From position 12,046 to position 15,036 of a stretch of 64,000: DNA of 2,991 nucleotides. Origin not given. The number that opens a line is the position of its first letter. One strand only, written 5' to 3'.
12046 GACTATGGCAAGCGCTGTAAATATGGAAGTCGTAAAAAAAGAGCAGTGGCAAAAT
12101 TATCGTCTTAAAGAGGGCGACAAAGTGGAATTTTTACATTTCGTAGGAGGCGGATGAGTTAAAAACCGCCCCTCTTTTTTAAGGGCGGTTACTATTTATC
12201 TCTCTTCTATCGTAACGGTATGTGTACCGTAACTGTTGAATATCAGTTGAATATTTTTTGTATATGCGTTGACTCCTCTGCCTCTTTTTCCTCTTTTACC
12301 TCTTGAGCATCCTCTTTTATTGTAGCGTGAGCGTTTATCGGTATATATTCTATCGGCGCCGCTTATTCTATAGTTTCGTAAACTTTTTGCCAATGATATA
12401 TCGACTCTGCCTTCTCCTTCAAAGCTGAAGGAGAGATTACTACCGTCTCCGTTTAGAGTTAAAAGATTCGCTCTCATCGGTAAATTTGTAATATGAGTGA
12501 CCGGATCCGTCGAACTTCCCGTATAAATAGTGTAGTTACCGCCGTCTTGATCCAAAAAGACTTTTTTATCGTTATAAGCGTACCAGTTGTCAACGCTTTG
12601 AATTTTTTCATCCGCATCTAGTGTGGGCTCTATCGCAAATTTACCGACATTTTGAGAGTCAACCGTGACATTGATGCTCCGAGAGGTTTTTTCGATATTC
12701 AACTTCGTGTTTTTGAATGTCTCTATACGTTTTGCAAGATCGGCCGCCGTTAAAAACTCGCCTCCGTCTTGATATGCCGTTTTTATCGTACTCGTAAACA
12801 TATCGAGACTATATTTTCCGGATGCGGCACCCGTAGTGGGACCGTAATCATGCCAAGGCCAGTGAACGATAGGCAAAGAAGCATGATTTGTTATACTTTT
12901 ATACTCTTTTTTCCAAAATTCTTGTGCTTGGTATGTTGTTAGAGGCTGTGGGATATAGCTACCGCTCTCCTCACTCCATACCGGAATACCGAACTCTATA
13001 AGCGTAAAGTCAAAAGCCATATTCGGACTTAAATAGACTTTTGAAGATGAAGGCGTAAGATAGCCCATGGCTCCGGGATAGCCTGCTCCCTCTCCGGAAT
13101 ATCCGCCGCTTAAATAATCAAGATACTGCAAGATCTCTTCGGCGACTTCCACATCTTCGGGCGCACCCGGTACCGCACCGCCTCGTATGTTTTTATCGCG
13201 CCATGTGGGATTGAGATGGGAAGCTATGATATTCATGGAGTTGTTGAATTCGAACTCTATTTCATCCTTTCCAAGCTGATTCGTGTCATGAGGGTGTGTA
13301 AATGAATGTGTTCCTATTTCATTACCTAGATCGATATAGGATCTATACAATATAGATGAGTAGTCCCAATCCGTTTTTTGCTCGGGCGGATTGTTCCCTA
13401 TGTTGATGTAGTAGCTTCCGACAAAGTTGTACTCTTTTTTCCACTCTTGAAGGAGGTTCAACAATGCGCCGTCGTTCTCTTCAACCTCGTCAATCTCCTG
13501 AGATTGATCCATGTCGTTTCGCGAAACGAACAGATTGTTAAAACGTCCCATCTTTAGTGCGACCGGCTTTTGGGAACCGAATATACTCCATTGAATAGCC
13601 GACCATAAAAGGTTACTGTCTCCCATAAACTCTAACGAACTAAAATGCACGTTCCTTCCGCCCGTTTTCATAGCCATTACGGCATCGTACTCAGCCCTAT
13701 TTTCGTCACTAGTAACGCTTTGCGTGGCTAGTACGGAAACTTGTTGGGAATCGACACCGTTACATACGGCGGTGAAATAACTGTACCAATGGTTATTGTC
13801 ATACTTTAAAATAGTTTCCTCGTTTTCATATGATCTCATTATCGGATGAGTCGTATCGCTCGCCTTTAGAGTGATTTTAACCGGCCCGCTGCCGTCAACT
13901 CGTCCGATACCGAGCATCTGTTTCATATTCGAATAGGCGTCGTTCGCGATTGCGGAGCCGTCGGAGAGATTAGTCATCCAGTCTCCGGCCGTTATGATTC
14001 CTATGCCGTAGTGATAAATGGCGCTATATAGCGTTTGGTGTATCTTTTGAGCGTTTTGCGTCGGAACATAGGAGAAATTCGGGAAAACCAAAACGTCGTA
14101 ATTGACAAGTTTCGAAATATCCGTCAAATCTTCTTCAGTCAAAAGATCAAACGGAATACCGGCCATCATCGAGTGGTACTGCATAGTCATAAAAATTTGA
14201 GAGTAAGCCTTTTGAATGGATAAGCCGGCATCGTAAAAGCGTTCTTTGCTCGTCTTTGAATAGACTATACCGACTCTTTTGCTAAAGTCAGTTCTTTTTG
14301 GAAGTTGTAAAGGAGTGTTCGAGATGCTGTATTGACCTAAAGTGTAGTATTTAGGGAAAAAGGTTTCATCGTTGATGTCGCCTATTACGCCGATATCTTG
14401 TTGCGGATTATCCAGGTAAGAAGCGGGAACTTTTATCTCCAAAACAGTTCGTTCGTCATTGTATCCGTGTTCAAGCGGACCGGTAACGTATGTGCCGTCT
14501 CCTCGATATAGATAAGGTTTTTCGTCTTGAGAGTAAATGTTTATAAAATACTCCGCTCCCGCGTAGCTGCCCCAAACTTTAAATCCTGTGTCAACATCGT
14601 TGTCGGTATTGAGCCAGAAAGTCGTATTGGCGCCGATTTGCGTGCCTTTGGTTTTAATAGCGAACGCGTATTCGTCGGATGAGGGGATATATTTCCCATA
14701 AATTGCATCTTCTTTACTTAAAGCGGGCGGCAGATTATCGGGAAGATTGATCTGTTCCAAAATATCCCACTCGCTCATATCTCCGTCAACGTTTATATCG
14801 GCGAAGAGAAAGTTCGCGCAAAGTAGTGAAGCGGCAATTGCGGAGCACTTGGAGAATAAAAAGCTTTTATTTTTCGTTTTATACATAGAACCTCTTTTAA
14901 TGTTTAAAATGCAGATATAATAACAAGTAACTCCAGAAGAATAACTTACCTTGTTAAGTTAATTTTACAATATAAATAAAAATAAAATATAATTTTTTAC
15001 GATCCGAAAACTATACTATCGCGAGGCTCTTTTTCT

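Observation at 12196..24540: Complete Pel-type exopolysaccharide locus with non-canonical gene order (pelC-D-E-F-G-X-B-A) and an extra membrane TPR gene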

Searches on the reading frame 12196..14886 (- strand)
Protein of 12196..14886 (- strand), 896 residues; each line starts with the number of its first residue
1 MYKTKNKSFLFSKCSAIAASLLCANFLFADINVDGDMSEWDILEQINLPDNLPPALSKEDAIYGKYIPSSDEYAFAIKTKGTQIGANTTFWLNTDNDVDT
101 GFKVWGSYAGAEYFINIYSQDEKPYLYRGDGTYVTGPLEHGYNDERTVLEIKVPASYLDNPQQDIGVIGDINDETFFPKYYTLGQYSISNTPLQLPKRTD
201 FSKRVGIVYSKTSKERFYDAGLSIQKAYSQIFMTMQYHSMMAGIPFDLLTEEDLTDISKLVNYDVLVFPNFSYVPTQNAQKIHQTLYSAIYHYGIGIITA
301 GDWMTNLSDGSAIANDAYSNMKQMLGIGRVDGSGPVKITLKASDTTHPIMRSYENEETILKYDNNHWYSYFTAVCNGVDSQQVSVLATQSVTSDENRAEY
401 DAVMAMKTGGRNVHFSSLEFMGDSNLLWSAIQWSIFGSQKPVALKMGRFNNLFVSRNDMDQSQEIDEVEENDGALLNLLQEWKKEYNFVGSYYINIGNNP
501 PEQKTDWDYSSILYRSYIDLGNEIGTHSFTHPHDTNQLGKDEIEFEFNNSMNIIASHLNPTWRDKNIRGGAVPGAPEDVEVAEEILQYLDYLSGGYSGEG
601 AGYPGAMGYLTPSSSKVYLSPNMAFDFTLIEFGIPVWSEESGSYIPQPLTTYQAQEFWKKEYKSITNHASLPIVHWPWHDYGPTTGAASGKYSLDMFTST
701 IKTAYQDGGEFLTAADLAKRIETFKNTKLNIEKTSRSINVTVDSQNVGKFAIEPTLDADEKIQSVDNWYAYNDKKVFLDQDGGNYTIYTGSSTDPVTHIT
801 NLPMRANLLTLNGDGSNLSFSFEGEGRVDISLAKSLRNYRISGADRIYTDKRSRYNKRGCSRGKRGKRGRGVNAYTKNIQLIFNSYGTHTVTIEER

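Call 3: search_protein_families(library=pfam, proteins=[window:12196-14886:-], max_evalue=0.01)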
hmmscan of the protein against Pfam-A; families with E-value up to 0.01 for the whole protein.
window:12196-14886:- (896 aa): 1 family
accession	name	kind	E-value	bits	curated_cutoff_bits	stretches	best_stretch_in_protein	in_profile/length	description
PF01522.26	Polysacc_deac_1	-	0.0042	17.5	23.1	0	513-563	50-99/124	Polysaccharide deacetylase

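Call 4: search_protein_families(library=ncbifam, proteins=[window:12196-14886:-], max_evalue=0.01)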
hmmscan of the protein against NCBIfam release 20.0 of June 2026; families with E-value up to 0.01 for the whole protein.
window:12196-14886:- (896 aa): 0 families

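Call 20: search_solved_structures(query=window:12196-14886:-, max_evalue=1, show_alignments=2)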
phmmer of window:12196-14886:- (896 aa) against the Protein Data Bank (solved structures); distinct sequences matched with E-value up to 1: 4.
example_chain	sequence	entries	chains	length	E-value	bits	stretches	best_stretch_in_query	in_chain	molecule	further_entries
2cc0_A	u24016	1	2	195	0.043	15.3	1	512-556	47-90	ACETYL-XYLAN ESTERASE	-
6hm9_A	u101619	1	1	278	0.88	11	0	515-559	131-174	Putative polysaccharide deacetylase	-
6hpa_A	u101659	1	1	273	0.92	10.9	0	515-559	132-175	Putative polysaccharide deacetylase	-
7bkf_A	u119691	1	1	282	0.96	10.8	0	515-559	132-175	Putative polysaccharide deacetylase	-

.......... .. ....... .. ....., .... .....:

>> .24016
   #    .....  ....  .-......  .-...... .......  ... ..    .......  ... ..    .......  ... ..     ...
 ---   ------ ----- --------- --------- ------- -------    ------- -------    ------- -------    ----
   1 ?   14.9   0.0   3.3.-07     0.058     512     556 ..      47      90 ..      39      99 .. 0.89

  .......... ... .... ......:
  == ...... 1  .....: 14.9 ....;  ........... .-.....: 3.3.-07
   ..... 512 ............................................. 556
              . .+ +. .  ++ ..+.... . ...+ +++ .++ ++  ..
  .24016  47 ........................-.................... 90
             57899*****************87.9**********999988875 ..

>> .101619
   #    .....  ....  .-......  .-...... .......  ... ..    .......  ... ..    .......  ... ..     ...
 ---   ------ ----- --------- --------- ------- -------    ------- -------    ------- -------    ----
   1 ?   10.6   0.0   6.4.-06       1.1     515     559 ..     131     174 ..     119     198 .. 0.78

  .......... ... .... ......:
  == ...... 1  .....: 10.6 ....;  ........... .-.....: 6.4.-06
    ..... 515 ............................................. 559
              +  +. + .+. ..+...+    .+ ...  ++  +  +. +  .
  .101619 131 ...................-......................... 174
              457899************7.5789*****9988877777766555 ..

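Call 26: find_homologous_proteins(query=window:12196-14886:-, max_evalue=0.001)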
Query window:12196-14886:- (896 aa): 669 proteins with E <= 0.001 among 7999 candidates; the best 120 are listed.
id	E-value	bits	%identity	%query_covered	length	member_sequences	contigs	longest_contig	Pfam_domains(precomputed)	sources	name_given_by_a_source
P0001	0.0e+0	2077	100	100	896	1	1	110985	-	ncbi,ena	-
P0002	0.0e+0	1652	79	100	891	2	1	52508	-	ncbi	-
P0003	0.0e+0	1473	71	97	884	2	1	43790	-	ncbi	-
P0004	0.0e+0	1387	68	97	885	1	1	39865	-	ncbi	-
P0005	0.0e+0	1366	66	100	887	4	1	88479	-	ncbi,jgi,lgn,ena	-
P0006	0.0e+0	1353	66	100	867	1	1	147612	-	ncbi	-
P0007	0.0e+0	1335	65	100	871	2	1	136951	-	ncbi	-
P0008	0.0e+0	1333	60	97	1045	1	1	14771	-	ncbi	-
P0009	0.0e+0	1327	65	100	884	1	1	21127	-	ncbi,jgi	-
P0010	0.0e+0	1325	58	97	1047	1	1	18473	-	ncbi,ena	-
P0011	0.0e+0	1309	64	100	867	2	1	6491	-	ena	-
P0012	0.0e+0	1285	62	99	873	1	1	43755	-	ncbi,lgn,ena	-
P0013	0.0e+0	1284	61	99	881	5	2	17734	-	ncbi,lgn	-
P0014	0.0e+0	1227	61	98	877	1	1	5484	-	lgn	-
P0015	0.0e+0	1223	58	99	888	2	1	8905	-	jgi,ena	-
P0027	0.0e+0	1059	57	93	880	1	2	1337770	-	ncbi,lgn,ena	-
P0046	2.3e-271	921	49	97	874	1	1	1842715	-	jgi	jgi:serralysin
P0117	2.8e-223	762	37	97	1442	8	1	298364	-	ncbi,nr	ncbi:hypothetical protein D0Z66_19730 (plasmid) [Cereibacter sphaeroides]|nr:hypothetical protein D0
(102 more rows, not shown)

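Call 27: find_encoding_contigs(protein=P0117, flank=10000, max_places=2)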
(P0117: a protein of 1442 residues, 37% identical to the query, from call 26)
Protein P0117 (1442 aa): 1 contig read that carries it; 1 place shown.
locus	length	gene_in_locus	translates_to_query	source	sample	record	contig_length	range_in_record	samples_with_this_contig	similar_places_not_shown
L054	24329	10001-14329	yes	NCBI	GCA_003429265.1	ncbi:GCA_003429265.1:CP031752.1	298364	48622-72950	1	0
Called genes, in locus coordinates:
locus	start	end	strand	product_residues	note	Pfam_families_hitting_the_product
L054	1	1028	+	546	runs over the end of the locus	PF03781:FGE-sulfatase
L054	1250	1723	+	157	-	PF00583:Acetyltransf_1, PF13673:Acetyltransf_10, PF13508:Acetyltransf_7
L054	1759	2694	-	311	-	PF00126:HTH_1, PF03466:LysR_substrate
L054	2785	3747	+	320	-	PF05982:Sbt_1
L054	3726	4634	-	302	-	PF00126:HTH_1, PF03466:LysR_substrate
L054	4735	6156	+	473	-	PF02788:RuBisCO_large_N, PF00016:RuBisCO_large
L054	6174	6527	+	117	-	PF00101:RuBisCO_small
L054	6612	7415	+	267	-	PF12774:AAA_6 (faint), PF07728:AAA_5, PF08406:CbbQ_C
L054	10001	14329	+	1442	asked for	-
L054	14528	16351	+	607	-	PF13522:GATase_6, PF13537:GATase_7, PF01380:SIS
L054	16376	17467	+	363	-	PF01073:3Beta_HSD, PF01370:Epimerase, PF02719:Polysacc_synt_2, PF04321:RmlD_sub_bind, PF08659:KR, PF13460:NAD_binding_10, PF16363:GDP_Man_Dehyd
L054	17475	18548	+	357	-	PF03537:Glyco_hydro_114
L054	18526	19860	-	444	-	-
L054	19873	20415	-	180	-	-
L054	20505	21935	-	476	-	-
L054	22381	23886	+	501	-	PF02563:Poly_export (weak)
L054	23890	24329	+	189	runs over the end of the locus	-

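Call 28: find_encoding_contigs(protein=P0046, flank=10000, max_places=2)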
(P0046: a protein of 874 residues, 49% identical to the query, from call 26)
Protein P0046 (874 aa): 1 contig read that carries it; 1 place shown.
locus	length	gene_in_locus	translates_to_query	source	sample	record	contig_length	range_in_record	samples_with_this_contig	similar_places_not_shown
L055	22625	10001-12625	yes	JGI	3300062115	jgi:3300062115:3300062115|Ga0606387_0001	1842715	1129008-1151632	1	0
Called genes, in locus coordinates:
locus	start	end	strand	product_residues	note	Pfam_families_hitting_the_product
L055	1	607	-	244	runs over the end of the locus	PF02388:FemAB (faint)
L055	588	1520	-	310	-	-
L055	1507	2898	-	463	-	PF01943:Polysacc_synt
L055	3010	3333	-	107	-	-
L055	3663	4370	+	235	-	PF00657:Lipase_GDSL (faint), PF13472:Lipase_GDSL_2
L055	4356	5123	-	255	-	PF07556:DUF1538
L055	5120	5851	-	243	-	PF07556:DUF1538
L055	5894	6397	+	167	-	PF13650:Asp_protease_2, PF13975:gag-asp_proteas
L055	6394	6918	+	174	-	PF02749:QRPTase_N, PF01729:QRPTase_C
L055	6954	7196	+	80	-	PF01729:QRPTase_C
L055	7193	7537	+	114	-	PF01724:DUF29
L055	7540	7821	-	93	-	-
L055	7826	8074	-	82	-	-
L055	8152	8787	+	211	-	PF00484:Pro_CA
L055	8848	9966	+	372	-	PF13432:TPR_16 (faint), PF08238:Sel1, PF13424:TPR_12 (faint), PF08238:Sel1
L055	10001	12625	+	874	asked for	-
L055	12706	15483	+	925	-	-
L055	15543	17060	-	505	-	PF01590:GAF, PF13185:GAF_2, PF00158:Sigma54_activat, PF14532:Sigma54_activ_2, PF07724:AAA_2 (weak), PF07728:AAA_5 (faint), PF25601:AAA_lid_14, PF02954:HTH_8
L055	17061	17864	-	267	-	-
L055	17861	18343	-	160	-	PF00186:DHFR_1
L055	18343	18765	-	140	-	PF21157:DksA_N, PF01258:zf-dskA_traR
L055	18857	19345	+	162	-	PF02470:MlaD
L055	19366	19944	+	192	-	PF05494:MlaC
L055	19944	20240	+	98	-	PF13466:STAS_2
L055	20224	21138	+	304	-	PF00005:ABC_tran, PF13304:AAA_21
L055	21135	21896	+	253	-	PF01061:ABC2_membrane, PF12698:ABC2_membrane_3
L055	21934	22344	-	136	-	-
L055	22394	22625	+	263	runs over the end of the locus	PF08543:Phos_pyr_kin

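Call 29: find_encoding_contigs(protein=P0027, flank=10000, max_places=2)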
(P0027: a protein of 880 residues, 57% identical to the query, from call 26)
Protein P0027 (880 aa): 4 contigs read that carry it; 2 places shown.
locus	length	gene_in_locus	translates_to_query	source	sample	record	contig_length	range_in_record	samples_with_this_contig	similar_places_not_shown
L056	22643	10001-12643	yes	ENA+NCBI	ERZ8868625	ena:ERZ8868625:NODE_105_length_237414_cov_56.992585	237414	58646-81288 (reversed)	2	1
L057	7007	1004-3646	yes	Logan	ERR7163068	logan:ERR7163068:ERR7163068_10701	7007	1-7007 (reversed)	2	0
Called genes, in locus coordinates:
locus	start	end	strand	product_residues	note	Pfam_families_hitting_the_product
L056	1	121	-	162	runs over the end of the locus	PF04677:CwfJ_C_1 (weak), PF11969:DcpS_C (weak), PF01230:HIT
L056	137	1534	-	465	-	PF08245:Mur_ligase_M, PF02875:Mur_ligase_C (faint)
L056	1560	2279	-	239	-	PF00561:Abhydrolase_1, PF12697:Abhydrolase_6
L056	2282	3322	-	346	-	PF01820:Dala_Dala_lig_N, PF02222:ATP-grasp, PF07478:Dala_Dala_lig_C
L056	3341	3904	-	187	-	PF01330:RuvA_N, PF00633:HHH (faint), PF14520:HHH_5, PF07499:RuvA_C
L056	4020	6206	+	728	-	PF00015:MCPsignal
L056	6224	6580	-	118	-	-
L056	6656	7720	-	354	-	PF01142:TruD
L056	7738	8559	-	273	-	PF00586:AIRS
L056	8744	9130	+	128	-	PF01880:Desulfoferrodox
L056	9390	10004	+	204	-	-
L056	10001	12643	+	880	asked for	-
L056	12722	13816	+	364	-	PF05573:NosL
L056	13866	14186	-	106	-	PF06865:Ppnp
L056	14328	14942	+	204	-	PF13114:RecO_N_2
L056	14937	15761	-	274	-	PF08668:HDOD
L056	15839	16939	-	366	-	PF01926:MMR_HSR1, PF02421:FeoB_N (weak), PF06071:YchF-GTPase_C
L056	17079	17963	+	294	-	PF03976:PPK2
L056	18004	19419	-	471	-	PF02789:Peptidase_M17_N (weak), PF00883:Peptidase_M17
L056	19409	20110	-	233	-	PF09335:VTT_dom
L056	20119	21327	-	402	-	PF00291:PALP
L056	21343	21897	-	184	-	PF00156:Pribosyltran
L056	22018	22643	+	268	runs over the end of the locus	PF01068:DNA_ligase_A_M, PF14743:DNA_ligase_OB_2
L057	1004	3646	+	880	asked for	-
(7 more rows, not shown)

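Call 32: search_solved_structures(query=A1, max_evalue=1, show_alignments=3)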
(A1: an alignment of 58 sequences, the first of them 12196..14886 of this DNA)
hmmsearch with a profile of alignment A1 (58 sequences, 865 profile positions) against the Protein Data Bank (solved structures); distinct sequences matched with E-value up to 1: 7.
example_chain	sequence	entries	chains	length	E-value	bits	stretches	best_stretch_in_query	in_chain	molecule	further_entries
6hpa_A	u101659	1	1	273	0.006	17.8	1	513-557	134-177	Putative polysaccharide deacetylase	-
6hm9_A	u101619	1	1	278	0.0062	17.7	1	513-557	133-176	Putative polysaccharide deacetylase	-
7bkf_A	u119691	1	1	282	0.0063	17.7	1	513-557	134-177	Putative polysaccharide deacetylase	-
6h8n_A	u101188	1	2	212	0.046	14.8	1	514-552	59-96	Peptidoglycan-N-acetylmuramic acid deacetylase PdaC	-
6h8l_A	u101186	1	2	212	0.046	14.8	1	514-552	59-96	Peptidoglycan-N-acetylmuramic acid deacetylase PdaC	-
2c71_A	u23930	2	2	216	0.85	10.6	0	506-557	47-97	GLYCOSIDE HYDROLASE, FAMILY 11:CLOSTRIDIUM CELLULOSOME ENZYME, DOCKERIN TYPE I:POLYSACCHAR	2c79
2cc0_A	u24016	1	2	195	0.96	10.5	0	509-550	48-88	ACETYL-XYLAN ESTERASE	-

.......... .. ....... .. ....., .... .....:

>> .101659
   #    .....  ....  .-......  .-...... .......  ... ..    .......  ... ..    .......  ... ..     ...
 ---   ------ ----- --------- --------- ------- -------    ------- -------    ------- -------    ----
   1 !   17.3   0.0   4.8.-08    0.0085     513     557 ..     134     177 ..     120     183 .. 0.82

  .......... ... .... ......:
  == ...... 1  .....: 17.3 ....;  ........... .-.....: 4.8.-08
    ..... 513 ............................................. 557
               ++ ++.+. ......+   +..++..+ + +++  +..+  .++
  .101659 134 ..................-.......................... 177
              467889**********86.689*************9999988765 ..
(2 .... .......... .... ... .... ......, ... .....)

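Call 43: predict_structure(alignment_id=A1)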
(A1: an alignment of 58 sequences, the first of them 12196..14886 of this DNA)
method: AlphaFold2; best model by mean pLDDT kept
length: 896 residues; sequences in the alignment: 58
mean_pLDDT: 90.9   pTM: 0.90
mean pLDDT of the five models: 90.9, 90.5, 88.3, 88.3, 87.5
residues with pLDDT >= 90: 720; 70-90: 119; 50-70: 7; < 50: 50
segments of 3 or more residues with pLDDT < 50: 1-28, 852-873
pLDDT, mean of each block of 10 residues (from residue 1): 34 38 41 90 90 91 92 94 94 90 86 95 95 95 96 95 92 90 89 89 97 94 92 98 98 98 97 96 97 97 96 94 97 93 97 96 90 95 98 88 97 97 96 94 96 96 92 97 97 92 91 97 93 83 96 96 95 87 97 89 92 97 92 87 91 96 95 96 93 96 97 98 98 91 97 94 97 98 97 96 97 97 97 96 93 41 42 73 96 97
secondary structure, 60 per line:
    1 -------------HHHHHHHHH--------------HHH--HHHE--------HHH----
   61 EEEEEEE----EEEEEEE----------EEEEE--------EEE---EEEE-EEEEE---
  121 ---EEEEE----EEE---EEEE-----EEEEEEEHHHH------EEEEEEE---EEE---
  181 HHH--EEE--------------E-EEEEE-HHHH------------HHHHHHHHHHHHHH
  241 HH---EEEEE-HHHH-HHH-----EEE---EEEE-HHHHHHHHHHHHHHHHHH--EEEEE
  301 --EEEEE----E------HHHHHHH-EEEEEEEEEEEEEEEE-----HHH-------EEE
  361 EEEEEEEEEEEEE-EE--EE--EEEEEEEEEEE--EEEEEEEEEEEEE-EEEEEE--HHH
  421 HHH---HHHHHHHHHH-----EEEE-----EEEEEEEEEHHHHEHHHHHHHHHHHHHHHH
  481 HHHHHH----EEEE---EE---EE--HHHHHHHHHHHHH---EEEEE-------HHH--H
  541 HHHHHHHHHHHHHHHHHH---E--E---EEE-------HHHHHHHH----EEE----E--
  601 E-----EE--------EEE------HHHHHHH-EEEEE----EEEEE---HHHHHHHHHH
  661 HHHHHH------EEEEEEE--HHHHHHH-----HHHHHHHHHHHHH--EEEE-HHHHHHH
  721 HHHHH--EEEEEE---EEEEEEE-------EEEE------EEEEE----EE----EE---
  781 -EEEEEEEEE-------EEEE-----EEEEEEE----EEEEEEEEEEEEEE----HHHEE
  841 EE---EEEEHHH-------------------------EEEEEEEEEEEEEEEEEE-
elements in order (helices of 4 or more, strands of 3 or more residues): H14-22 E61-67 E72-78 E89-93 E102-104 E108-111 E113-117 E124-128 E133-135 E139-142 E148-154 H155-158 E165-171 E175-177 E186-188 E205-209 H211-214 H227-242 E246-250 H252-255 E265-267 E271-274 H276-293 E296-300 E303-307 H319-325 E327-342 E358-373 E383-393 E396-408 E410-415 H418-423 H427-436 E442-445 E451-459 H460-463 H465-486 E491-494 H507-519 E523-527 H540-558 E569-571 H579-586 E591-593 E617-619 H626-632 E634-638 E643-647 H651-666 E673-679 H682-688 H694-706 E709-712 H714-725 E728-733 E737-743 E751-754 E761-765 E782-790 E798-801 E807-813 E818-831 E839-842 E846-849 E878-895
